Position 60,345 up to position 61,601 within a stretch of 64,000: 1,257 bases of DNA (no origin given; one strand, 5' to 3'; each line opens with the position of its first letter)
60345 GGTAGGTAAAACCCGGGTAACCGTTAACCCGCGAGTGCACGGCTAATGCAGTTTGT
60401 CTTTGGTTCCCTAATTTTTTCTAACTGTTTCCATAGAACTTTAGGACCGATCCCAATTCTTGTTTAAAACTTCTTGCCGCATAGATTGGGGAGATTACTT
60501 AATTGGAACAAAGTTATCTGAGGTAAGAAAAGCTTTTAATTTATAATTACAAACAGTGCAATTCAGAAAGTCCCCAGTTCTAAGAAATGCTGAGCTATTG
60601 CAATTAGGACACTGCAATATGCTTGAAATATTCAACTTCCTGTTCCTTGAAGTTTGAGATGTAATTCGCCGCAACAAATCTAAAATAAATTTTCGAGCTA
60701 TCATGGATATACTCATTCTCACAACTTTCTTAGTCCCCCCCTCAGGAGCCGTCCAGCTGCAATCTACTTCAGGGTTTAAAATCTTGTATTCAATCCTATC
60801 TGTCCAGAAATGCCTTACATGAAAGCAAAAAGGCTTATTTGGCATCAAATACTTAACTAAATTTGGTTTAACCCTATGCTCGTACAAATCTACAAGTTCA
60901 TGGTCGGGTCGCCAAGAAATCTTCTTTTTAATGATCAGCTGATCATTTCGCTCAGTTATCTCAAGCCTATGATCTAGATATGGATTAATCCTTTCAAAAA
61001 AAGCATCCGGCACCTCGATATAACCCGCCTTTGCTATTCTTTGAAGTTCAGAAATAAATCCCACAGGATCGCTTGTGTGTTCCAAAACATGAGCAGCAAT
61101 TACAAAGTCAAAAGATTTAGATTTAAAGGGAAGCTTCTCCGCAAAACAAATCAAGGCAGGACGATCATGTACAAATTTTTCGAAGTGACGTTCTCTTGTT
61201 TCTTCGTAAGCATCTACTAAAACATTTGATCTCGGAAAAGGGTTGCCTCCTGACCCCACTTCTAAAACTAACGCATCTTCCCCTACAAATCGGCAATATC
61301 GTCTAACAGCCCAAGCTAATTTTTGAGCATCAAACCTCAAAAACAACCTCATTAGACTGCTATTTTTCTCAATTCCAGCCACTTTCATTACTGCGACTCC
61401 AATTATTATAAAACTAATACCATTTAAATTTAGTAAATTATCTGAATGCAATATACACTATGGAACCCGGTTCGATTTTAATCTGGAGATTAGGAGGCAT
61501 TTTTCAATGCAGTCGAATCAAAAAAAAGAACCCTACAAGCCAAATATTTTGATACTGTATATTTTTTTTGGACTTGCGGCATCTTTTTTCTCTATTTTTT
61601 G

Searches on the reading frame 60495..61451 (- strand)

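Call 42: search_protein_families(library=pfam, proteins=[window:60495-61451:-])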
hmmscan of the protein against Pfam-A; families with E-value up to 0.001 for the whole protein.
window:60495-61451:- (318 aa): 4 families
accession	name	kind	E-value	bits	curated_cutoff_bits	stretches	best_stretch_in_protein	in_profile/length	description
PF08241.18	Methyltransf_11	-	1.5e-09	38.8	21.2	1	79-143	24-90/95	Methyltransferase domain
PF13489.12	Methyltransf_23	-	3.6e-06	27.3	27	1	61-160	25-124/164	Methyltransferase domain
PF13649.12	Methyltransf_25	-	0.0004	21.4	27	1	99-143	50-96/97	Methyltransferase domain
PF08242.18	Methyltransf_12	-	0.00047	21.3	30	1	80-143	35-95/98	Methyltransferase domain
